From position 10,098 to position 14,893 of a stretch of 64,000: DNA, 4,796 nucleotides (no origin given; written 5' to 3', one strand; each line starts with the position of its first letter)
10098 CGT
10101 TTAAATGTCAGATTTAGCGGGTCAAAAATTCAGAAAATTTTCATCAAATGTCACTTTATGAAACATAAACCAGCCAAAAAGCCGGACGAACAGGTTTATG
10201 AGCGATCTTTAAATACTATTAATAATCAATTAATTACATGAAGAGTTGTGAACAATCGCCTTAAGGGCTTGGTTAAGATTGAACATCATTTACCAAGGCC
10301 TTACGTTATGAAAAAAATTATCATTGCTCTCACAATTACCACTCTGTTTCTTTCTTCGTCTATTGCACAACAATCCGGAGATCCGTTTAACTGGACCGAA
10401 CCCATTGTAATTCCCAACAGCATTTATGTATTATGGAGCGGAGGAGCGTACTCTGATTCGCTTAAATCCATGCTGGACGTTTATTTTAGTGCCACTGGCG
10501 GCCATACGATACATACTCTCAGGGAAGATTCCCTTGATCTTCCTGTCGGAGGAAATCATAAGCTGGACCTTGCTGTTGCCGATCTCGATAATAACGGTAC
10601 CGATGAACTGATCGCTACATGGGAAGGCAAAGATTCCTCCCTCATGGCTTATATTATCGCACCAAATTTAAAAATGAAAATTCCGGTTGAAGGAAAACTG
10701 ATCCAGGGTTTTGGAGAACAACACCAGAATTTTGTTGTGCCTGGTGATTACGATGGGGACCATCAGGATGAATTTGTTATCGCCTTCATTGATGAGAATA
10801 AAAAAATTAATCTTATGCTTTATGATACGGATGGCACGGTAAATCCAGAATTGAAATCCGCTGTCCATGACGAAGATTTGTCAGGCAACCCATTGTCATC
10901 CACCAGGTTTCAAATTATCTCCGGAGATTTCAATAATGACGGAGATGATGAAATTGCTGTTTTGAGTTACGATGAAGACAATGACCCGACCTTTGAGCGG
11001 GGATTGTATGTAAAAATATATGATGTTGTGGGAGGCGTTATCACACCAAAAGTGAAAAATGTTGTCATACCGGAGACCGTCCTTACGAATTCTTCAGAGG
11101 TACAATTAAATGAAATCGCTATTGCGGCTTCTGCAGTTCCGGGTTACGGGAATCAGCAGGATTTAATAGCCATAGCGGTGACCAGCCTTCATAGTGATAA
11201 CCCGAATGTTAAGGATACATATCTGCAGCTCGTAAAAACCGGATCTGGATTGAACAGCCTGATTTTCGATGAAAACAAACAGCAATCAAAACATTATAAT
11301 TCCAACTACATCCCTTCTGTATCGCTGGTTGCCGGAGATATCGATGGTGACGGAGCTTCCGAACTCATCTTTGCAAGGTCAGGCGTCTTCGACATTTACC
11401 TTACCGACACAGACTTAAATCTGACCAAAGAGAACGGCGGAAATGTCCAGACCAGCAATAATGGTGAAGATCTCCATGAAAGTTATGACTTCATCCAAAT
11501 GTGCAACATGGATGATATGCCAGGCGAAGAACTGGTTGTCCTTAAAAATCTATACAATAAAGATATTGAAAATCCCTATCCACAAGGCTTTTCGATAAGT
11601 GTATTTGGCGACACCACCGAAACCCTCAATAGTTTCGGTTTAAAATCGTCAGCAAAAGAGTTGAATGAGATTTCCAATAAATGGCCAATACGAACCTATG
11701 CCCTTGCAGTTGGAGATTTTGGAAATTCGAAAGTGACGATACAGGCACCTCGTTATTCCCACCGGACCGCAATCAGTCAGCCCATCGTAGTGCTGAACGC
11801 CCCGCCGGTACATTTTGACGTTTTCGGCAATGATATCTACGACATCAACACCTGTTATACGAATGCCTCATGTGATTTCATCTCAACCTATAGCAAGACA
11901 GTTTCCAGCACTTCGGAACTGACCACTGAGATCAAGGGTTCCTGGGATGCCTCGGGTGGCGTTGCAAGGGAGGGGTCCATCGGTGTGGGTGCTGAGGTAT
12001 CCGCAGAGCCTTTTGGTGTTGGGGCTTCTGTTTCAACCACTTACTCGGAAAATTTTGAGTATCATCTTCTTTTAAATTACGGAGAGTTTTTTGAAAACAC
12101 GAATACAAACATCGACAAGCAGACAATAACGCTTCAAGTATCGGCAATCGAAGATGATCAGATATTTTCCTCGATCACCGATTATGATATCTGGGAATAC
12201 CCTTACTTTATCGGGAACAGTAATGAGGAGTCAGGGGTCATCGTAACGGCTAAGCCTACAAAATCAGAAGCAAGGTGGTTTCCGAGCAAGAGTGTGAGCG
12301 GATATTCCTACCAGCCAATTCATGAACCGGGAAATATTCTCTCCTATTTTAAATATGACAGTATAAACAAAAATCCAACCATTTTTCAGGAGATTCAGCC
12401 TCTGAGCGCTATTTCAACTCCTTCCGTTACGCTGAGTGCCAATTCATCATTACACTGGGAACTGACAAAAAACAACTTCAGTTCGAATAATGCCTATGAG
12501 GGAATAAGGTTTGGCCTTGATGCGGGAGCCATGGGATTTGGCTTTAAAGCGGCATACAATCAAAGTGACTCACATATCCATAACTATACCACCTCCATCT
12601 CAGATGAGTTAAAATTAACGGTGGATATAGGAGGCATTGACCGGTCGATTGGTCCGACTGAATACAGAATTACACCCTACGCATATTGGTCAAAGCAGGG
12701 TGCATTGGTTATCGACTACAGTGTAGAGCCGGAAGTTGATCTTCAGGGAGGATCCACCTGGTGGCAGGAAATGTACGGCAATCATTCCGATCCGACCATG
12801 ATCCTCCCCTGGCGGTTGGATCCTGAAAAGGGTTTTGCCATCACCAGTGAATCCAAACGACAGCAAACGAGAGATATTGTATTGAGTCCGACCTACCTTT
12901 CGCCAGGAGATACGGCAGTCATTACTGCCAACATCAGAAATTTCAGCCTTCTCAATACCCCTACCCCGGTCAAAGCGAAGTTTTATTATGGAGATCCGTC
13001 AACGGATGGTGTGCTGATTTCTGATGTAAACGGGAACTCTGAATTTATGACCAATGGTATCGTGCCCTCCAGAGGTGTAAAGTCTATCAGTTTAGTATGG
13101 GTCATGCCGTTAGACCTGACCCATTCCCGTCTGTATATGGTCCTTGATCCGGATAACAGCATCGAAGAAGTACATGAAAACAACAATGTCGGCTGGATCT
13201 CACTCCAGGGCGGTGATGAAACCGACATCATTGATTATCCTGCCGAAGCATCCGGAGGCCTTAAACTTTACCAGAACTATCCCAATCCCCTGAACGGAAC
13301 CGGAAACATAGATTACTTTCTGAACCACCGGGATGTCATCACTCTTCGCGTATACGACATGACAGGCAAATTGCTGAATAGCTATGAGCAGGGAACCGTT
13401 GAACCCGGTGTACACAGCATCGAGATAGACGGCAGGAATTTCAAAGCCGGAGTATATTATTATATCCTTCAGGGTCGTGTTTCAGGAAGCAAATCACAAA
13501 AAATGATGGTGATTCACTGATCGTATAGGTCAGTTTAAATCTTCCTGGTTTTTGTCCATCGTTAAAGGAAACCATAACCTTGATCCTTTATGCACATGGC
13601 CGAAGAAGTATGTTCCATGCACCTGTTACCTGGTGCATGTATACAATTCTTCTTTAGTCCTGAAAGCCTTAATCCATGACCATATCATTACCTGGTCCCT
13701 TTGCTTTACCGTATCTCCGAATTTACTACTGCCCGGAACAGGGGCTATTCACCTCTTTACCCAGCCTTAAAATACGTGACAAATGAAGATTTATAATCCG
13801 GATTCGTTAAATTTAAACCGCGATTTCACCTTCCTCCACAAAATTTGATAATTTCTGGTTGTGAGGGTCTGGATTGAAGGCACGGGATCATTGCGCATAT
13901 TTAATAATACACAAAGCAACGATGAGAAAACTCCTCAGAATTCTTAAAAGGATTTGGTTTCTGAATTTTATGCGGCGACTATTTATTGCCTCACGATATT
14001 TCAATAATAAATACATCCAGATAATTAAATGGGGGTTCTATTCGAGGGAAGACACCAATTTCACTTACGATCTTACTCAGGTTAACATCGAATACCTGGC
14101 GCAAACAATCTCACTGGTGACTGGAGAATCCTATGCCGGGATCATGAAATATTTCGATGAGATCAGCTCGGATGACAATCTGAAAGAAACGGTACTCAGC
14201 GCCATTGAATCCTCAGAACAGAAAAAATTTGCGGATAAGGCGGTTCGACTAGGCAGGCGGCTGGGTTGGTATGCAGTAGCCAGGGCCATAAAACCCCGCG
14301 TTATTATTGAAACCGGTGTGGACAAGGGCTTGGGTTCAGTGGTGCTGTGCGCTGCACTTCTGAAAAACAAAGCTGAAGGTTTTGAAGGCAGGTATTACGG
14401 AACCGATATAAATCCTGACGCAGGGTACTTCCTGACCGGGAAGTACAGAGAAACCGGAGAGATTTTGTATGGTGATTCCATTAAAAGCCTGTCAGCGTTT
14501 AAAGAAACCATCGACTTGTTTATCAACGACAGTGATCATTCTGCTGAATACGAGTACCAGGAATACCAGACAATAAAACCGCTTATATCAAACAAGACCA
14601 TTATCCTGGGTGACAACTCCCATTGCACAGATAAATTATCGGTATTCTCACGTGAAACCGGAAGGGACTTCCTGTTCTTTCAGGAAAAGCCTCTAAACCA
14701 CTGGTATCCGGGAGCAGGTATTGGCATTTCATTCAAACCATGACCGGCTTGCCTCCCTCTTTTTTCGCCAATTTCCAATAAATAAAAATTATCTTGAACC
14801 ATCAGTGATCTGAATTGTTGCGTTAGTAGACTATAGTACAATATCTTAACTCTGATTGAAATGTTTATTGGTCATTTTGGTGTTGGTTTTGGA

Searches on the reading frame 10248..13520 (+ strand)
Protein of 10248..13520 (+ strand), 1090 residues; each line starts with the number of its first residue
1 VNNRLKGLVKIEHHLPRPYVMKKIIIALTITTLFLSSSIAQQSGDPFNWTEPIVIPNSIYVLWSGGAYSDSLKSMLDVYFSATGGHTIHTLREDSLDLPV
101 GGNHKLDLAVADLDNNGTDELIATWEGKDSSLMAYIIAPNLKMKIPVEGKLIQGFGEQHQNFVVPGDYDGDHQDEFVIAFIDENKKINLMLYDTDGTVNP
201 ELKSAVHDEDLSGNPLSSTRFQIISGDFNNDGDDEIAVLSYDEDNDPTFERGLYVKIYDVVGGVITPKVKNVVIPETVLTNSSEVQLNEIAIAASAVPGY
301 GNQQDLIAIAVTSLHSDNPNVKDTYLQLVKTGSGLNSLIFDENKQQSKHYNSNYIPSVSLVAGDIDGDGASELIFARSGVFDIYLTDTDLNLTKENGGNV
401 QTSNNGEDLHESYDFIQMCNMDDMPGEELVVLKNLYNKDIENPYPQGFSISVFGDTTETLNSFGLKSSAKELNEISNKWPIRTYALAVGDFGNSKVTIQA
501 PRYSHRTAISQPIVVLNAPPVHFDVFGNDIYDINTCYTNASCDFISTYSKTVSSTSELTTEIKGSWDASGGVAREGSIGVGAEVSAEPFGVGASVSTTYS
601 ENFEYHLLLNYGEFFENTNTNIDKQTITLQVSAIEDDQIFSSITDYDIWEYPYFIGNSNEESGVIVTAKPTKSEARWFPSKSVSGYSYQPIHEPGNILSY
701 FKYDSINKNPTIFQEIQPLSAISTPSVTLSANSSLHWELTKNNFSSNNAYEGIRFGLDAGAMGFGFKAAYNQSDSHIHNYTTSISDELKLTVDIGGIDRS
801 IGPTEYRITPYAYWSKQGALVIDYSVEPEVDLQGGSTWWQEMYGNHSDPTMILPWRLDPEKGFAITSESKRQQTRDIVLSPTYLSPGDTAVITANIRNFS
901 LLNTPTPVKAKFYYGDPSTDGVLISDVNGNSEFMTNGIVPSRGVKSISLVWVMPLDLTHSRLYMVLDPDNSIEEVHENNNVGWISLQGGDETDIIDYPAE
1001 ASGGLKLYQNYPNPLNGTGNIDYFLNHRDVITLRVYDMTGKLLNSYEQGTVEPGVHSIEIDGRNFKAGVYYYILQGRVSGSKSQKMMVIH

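Call 43: search_protein_families(library=pfam, proteins=[window:10248-13520:+], max_evalue=0.00001)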
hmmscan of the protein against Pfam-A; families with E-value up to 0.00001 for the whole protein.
window:10248-13520:+ (1090 aa): 2 families
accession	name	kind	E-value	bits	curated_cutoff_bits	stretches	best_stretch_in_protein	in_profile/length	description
PF13517.12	FG-GAP_3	-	1.9e-09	38.4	26.9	0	167-238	1-61/61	FG-GAP-like repeat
PF18962.6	Por_Secre_tail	-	2.6e-07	31.3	27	1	1011-1086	2-73/75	Secretion system C-terminal sorting domain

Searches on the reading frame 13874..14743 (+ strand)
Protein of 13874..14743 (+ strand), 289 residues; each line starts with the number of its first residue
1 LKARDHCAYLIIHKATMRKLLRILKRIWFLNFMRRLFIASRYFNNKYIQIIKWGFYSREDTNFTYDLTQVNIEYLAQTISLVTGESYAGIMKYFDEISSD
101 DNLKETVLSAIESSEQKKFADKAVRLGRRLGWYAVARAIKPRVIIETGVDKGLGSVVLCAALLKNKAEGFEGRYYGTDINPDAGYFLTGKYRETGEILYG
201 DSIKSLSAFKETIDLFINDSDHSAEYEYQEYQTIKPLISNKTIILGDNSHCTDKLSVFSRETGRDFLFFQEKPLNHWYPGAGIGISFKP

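Call 44: search_protein_families(library=pfam, proteins=[window:13874-14743:+], max_evalue=0.00001)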
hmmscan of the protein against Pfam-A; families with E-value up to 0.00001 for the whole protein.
window:13874-14743:+ (289 aa): 1 family
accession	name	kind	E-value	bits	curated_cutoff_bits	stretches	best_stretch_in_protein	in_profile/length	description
PF13578.12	Methyltransf_24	-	6.5e-17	62.8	26.3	1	145-248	1-104/105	Methyltransferase domain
